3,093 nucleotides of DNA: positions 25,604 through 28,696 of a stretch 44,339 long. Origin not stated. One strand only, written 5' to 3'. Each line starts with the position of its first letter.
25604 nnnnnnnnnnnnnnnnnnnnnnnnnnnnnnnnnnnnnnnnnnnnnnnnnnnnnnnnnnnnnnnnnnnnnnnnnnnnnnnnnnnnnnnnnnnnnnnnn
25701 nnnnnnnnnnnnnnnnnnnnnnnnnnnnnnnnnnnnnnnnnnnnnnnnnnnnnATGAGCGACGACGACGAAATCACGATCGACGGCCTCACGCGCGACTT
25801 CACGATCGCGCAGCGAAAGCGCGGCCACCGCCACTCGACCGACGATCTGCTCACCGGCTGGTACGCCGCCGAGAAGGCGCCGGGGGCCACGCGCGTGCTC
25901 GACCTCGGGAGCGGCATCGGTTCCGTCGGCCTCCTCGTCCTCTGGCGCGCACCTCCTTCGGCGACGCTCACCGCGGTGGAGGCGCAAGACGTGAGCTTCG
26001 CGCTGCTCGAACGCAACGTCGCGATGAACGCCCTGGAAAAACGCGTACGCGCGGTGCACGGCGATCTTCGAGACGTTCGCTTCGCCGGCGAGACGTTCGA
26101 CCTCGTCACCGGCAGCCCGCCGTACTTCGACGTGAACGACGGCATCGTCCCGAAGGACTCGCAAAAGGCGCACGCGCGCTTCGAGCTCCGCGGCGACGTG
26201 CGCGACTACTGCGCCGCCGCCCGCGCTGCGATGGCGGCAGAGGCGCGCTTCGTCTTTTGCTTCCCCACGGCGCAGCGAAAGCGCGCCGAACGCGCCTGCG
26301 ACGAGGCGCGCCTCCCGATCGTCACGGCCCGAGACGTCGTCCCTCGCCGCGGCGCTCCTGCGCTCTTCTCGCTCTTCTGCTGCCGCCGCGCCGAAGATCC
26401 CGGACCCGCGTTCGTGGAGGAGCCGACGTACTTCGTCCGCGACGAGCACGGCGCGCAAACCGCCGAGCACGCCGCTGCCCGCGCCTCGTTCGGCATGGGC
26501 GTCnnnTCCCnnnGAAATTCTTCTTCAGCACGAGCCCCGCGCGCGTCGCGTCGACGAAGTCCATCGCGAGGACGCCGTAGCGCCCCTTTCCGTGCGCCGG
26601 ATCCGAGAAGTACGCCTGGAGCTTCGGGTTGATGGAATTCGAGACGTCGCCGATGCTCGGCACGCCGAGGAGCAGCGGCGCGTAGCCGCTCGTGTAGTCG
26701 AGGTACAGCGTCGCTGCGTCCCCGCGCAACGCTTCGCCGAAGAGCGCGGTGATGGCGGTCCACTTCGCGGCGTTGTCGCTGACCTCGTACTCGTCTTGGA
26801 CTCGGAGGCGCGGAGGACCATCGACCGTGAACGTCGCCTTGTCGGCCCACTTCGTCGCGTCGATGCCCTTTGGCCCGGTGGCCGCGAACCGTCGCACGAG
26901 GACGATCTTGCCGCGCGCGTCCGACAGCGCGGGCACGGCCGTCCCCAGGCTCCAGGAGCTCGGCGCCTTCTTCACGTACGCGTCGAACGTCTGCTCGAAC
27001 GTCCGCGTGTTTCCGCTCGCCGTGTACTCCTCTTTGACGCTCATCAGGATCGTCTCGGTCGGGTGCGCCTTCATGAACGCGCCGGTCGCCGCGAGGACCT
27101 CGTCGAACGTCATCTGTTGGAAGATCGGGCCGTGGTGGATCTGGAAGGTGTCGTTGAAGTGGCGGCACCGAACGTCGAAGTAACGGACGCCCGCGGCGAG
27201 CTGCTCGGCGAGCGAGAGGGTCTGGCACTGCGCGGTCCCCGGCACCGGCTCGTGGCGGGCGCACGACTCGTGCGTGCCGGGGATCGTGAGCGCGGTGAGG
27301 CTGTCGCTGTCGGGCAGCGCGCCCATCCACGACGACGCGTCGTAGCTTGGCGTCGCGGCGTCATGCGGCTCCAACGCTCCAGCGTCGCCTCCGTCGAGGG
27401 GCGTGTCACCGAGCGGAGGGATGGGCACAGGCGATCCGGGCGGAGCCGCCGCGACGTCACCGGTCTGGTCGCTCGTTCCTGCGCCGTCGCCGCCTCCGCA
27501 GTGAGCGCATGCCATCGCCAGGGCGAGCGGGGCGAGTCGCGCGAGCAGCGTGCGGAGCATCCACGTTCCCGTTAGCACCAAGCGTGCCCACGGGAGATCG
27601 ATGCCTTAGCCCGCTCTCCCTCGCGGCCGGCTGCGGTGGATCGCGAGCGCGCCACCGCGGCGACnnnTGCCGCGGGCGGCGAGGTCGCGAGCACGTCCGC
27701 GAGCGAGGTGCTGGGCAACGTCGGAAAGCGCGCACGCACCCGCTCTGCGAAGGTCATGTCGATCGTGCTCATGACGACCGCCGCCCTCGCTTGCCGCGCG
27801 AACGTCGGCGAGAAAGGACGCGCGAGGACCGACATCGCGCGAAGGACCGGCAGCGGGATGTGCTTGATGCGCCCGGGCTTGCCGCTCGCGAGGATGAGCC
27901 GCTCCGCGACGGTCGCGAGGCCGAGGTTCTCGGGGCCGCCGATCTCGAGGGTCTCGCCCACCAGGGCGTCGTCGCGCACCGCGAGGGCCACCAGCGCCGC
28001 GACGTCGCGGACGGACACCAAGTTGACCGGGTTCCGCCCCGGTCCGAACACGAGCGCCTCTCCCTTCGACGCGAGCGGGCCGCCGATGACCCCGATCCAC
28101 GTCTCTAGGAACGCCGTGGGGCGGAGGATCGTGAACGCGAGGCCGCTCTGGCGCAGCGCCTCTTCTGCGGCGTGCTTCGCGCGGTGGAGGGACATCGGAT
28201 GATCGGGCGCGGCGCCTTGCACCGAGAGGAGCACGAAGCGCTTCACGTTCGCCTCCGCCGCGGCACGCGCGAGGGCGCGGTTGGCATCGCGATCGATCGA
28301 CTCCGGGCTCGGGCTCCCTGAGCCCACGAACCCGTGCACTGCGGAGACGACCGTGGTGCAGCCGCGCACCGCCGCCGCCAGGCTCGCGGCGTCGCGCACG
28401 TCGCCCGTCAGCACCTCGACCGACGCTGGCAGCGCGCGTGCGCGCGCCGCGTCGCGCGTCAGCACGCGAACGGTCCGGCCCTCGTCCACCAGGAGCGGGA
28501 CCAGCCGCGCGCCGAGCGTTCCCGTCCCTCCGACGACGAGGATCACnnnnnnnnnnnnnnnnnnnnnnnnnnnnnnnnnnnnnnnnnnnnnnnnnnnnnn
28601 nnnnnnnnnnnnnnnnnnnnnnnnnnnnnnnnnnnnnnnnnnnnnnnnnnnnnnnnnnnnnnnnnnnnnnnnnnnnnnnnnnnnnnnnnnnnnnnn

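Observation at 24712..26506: Translationally coupled triplet: stand-alone C39-like cysteine peptidase, DTW-domain protein, amino-methyltransferase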

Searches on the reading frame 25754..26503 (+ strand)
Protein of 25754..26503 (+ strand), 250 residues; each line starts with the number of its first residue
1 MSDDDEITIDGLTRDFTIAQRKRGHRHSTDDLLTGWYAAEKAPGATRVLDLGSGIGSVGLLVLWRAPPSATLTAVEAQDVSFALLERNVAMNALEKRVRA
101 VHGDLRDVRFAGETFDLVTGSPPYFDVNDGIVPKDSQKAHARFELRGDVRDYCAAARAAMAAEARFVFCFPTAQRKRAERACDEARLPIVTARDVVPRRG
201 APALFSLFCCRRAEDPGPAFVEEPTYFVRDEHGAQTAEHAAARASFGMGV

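Call 6: search_protein_families(library=pfam, proteins=[window:25754-26503:+], max_evalue=1)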
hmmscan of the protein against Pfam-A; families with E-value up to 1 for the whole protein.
window:25754-26503:+ (250 aa): 8 families
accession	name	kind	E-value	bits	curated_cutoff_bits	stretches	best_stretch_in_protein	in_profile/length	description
PF05175.20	MTS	-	2.9e-08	34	23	1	45-125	32-109/170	Methyltransferase small domain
PF13649.12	Methyltransf_25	-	1.1e-07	32.9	27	1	48-120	1-70/97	Methyltransferase domain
PF02475.24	TRM5-TYW2_MTfase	-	1.2e-06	29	28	1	45-112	37-103/164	TRM5/TYW2 methyltransferase domain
PF03602.21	Cons_hypoth95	-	0.00012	22.2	24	1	45-127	42-126/182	Conserved hypothetical protein 95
PF10294.15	Methyltransf_16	-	0.00014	22.1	21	1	45-101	47-103/174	Lysine methyltransferase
PF08241.18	Methyltransf_11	-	0.0015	19.6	21.2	1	49-119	1-65/95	Methyltransferase domain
PF13847.12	Methyltransf_31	-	0.022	14.9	27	1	45-119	4-79/145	Methyltransferase domain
PF09445.16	Methyltransf_15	-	0.26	11.3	22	1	69-124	22-81/165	RNA cap guanine-N2 methyltransferase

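Call 7: search_protein_families(library=ncbifam, proteins=[window:25754-26503:+], max_evalue=1)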
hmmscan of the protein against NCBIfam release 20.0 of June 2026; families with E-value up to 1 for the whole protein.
window:25754-26503:+ (250 aa): 24 families
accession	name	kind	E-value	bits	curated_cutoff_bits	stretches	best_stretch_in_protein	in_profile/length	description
NF047853.1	tRm6a37MtseTrmN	equivalog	9.4e-14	51.7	350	1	10-186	10-184/244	tRNA(1)(Val) (adenine(37)-N(6))-methyltransferase TrmN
TIGR03534.1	RF_mod_PrmC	equivalog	1.6e-11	44.2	199.1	1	29-129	73-171/253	peptide chain release factor N(5)-glutamine methyltransferase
TIGR03533.1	L3_gln_methyl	equivalog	1.2e-08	34.7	229.7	1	44-128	121-203/284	50S ribosomal protein L3 N(5)-glutamine methyltransferase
TIGR00536.1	hemK_fam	subfamily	1.5e-08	34.1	115.5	1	42-129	112-197/286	HemK family protein methyltransferase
TIGR02469.1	CbiT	equivalog_domain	2e-05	24.8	78.3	1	45-108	21-81/124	precorrin-6Y C5,15-methyltransferase (decarboxylating) subunit CbiT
NF011527.0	PRK14968.1-1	equivalog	0.00019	21.2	242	1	35-128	25-107/192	putative methyltransferase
NF011529.0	PRK14968.1-3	equivalog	0.00026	20.5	162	1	46-128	36-112/198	putative methyltransferase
NF052510.1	methyltran_MpqE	exception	0.00042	19.8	335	1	45-120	47-122/234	methyl-plastoquinone biosynthesis methyltransferase MpqE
NF006138.0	PRK08287.1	equivalog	0.0005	20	210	1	45-95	32-81/189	decarboxylating cobalt-precorrin-6B (C(15))-methyltransferase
NF043040.1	corrin_prot_MT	hypoth_equivalog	0.00061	19.3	180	1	44-119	41-115/216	corrinoid protein-associated methyltransferase CpaM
TIGR01444.1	fkbM_fam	subfamily_domain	0.00074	20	37.7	1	48-102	2-54/143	FkbM family methyltransferase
NF041255.1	mycofact_MftM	equivalog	0.0041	16.5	200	1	46-119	141-209/289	mycofactocin oligosaccharide methyltransferase MftM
NF010703.0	PRK14103.1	equivalog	0.01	15.3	320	1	42-118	27-93/256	trans-aconitate 2-methyltransferase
TIGR02072.1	BioC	equivalog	0.013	15.3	184.95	1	40-119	31-102/244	malonyl-ACP O-methyltransferase BioC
NF041658.1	ornithlipidmtase_OlsG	equivalog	0.022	14.5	350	1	46-108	42-101/191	ornithine lipid N-methyltransferase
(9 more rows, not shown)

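Call 28: search_solved_structures(query=window:25754-26503:+, max_evalue=0.001, show_alignments=2)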
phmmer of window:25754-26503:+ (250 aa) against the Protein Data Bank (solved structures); distinct sequences matched with E-value up to 0.001: 9.
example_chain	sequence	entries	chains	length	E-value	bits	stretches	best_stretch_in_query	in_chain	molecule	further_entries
7wm5_A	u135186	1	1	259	1.8e-07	34.2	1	47-167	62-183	Methyltransferase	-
7wm6_A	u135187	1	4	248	1.9e-07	34.2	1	47-168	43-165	Methyltransferase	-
3lpm_A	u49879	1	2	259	5.7e-07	32.6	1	46-159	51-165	Putative methyltransferase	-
2b3t_A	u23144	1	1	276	6.9e-06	29.1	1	45-131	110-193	Protein methyltransferase hemK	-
1t43_A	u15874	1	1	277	6.9e-06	29.1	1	45-131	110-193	Protein methyltransferase hemK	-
7wzg_A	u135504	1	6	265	2.9e-05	27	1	33-125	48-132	Cypemycin N-terminal methyltransferase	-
2ozv_A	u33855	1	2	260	0.00051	23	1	44-167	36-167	Hypothetical protein Atu0636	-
2zul_A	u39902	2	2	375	0.00065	22.6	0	46-129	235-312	Probable ribosomal RNA small subunit methyltransferase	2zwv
3dmf_A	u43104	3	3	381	0.00067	22.6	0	46-129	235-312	Probable ribosomal RNA small subunit methyltransferase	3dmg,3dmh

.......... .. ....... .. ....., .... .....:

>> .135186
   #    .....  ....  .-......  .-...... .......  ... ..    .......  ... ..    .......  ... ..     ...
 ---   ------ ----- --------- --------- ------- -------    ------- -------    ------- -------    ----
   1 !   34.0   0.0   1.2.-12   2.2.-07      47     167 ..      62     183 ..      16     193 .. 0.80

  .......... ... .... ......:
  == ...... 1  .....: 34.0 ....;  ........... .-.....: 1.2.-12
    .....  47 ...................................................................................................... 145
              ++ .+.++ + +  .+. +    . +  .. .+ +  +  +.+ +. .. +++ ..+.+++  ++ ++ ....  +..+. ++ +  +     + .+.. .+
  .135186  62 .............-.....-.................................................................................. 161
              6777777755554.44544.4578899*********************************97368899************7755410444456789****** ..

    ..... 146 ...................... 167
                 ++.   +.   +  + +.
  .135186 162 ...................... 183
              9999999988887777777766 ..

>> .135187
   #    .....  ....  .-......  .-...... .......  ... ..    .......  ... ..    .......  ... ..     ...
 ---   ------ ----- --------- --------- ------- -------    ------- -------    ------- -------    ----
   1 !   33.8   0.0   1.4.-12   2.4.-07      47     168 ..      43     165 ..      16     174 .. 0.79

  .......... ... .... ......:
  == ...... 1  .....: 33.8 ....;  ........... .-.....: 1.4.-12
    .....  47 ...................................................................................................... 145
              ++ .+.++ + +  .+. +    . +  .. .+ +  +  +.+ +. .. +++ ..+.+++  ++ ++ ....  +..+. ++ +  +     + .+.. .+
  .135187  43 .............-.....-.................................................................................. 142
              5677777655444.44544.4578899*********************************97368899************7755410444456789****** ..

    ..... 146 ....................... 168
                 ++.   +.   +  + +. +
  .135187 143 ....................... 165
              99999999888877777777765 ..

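Call 43: find_homologous_proteins(query=window:25754-26503:+, max_evalue=1e-10)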
Query window:25754-26503:+ (250 aa): 3340 proteins with E <= 1e-10 among 5653 candidates; the best 120 are listed.
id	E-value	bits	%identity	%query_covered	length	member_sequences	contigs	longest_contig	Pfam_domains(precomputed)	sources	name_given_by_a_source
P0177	6.6e-163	558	100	100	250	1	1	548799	PF05175.21,PF13649.13,PF02475.24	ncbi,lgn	-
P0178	9.4e-139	479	88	100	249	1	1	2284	PF05175.21,PF13649.13,PF02475.24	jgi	jgi:tRNA1Val (adenine37-N6)-methyltransferase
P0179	3.5e-136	471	86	100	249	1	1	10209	PF05175.21,PF13649.13,PF02475.24,PF08241.19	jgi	jgi:tRNA1Val (adenine37-N6)-methyltransferase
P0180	1.5e-135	468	86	100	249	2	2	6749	PF05175.21,PF13649.13,PF02475.24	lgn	-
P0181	5.1e-134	463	85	100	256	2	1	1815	PF05175.21,PF13649.13,PF02475.24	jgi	-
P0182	9.2e-130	450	82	100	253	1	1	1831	PF05175.21,PF13649.13,PF02475.24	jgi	jgi:tRNA1Val (adenine37-N6)-methyltransferase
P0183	2.1e-128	445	84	99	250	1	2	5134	PF05175.21,PF13649.13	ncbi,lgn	-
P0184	3.1e-128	444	81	100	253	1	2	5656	PF05175.21,PF13649.13,PF02475.24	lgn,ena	-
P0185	4.0e-126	438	81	98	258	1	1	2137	PF05175.21,PF03602.22,PF13649.13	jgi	-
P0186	6.2e-125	434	78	100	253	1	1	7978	PF05175.21,PF03602.22,PF13649.13,PF02475.24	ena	-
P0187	1.0e-123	430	79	99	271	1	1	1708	PF05175.21,PF13649.13,PF02475.24,PF10294.16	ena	-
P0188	2.4e-123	428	80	98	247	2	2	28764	PF05175.21,PF03602.22,PF13649.13,PF08241.19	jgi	jgi:tRNA1Val (adenine37-N6)-methyltransferase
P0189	9.9e-123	426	79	98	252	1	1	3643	PF05175.21,PF03602.22,PF13649.13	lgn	-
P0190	2.4e-122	425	81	98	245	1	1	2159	PF05175.21,PF13649.13,PF02475.24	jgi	jgi:tRNA1(Val) A37 N6-methylase TrmN6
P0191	4.9e-122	424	79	98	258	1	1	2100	PF05175.21,PF13649.13,PF02475.24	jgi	jgi:tRNA1Val (adenine37-N6)-methyltransferase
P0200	1.2e-116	407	76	98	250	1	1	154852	PF05175.21,PF03602.22,PF13649.13,PF02475.24,PF10294.16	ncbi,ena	-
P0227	4.7e-110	385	70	99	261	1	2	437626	PF05175.21,PF03602.22,PF13649.13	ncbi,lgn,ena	-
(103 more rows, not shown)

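Call 44: find_encoding_contigs(protein=P0179, flank=5000, max_places=1)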
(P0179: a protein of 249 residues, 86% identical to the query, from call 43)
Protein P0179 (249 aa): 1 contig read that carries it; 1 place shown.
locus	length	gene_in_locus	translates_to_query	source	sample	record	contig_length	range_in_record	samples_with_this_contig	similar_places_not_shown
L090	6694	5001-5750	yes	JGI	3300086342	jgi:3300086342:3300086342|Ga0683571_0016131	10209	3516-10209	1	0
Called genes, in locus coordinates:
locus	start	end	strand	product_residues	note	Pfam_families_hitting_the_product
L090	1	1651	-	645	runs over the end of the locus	PF00654:Voltage_CLC, PF00571:CBS (weak)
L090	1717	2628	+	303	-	PF01040:UbiA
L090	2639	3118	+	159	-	-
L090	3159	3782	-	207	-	-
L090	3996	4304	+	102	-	-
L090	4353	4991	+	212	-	PF03942:DTW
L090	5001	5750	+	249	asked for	PF02475:TRM5-TYW2_MTfase (weak), PF05175:MTS, PF08241:Methyltransf_11 (faint), PF13649:Methyltransf_25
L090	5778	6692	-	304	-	?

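Call 45: find_encoding_contigs(protein=P0200, flank=5000, max_places=1)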
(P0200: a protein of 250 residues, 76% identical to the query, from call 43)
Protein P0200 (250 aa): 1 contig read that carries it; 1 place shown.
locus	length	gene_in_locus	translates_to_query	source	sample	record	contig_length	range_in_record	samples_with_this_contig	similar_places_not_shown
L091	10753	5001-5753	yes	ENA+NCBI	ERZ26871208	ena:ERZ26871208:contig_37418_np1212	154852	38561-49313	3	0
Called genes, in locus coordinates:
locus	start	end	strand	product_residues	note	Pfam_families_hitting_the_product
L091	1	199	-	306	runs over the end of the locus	PF01063:Aminotran_4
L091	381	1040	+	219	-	-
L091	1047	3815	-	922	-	PF04185:Phosphoesterase (weak)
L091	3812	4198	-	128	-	PF00355:Rieske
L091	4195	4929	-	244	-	PF00149:Metallophos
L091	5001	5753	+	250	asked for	PF10294:Methyltransf_16 (weak), PF02475:TRM5-TYW2_MTfase, PF03602:Cons_hypoth95 (weak), PF05175:MTS, PF13649:Methyltransf_25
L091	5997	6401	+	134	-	PF00376:MerR (faint), PF13411:MerR_1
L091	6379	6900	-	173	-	PF00582:Usp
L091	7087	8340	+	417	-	PF07690:MFS_1, PF12832:MFS_1_like (faint), PF07690:MFS_1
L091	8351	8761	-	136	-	-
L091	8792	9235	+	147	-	PF26512:SOI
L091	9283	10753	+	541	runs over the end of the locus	PF03734:YkuD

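Call 46: find_encoding_contigs(protein=P0227, flank=5000, max_places=1)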
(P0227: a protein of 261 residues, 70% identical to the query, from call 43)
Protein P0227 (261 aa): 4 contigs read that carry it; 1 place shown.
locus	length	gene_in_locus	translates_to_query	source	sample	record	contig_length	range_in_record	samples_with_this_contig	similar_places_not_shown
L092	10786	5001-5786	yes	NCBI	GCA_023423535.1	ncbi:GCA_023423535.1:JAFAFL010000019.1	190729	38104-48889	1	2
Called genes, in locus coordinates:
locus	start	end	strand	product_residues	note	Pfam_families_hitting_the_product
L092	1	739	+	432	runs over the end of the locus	PF06689:zf-C4_ClpX, PF05496:RuvB_N (weak), PF01078:Mg_chelatase (faint), PF00004:AAA, PF07724:AAA_2, PF07728:AAA_5 (faint), PF10431:ClpB_D2-small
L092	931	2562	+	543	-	PF02223:Thymidylate_kin (faint)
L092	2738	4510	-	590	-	PF00128:Alpha-amylase, PF22157:SupH-like_C (weak)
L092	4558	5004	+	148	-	-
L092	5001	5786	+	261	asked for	PF03602:Cons_hypoth95 (weak), PF05175:MTS (weak), PF13649:Methyltransf_25 (weak)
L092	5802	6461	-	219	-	-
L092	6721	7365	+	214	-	PF01370:Epimerase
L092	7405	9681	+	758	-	PF02897:Peptidase_S9_N, PF00326:Peptidase_S9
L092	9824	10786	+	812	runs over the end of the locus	PF02190:LON_substr_bdg, PF13191:AAA_16 (faint), PF00004:AAA, PF07728:AAA_5, PF22667:Lon_lid, PF05362:Lon_C, PF13541:ChlI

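Call 66: search_protein_families(library=ncbifam, proteins=[L092:4558-5001:+], max_evalue=0.00001)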
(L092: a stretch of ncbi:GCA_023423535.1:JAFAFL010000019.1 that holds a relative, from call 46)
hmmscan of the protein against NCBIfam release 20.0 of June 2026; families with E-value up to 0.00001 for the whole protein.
L092:4558-5001:+ (148 aa): 0 families

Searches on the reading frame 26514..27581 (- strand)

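Call 63: search_protein_families(library=pfam, proteins=[window:26514-27581:-], max_evalue=0.0001)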
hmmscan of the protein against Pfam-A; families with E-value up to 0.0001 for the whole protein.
window:26514-27581:- (356 aa): 1 family
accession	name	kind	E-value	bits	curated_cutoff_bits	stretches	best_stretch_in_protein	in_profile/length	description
PF00388.25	PI-PLC-X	-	1.5e-13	51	23.1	1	116-231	24-143/144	Phosphatidylinositol-specific phospholipase C, X domain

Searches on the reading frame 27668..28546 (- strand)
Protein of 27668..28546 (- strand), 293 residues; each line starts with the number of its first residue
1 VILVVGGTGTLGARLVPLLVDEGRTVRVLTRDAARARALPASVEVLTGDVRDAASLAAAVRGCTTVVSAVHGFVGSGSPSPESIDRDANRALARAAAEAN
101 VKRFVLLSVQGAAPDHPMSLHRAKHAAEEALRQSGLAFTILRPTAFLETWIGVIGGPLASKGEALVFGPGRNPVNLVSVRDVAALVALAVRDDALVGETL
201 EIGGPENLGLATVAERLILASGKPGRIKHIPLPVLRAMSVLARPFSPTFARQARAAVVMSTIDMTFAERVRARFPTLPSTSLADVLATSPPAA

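Call 64: search_protein_families(library=pfam, proteins=[window:27668-28546:-], max_evalue=0.0001)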
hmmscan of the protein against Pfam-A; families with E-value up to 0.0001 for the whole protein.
window:27668-28546:- (293 aa): 5 families
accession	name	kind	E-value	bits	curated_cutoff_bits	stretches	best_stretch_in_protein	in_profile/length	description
PF13460.12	NAD_binding_10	-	3.4e-30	105.7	27.2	1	6-191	1-182/184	NAD(P)H-binding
PF05368.20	NmrA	-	2.3e-24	87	27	1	2-237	5-250/298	NmrA-like family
PF01370.27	Epimerase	-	7.9e-14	52.1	20.9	1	2-203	1-240/240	NAD dependent epimerase/dehydratase family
PF01073.25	3Beta_HSD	-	1.7e-06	27.7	22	1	3-113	1-120/280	3-beta hydroxysteroid dehydrogenase/isomerase family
PF00106.31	adh_short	-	4.8e-05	23.4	26.6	1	2-106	3-114/195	short chain dehydrogenase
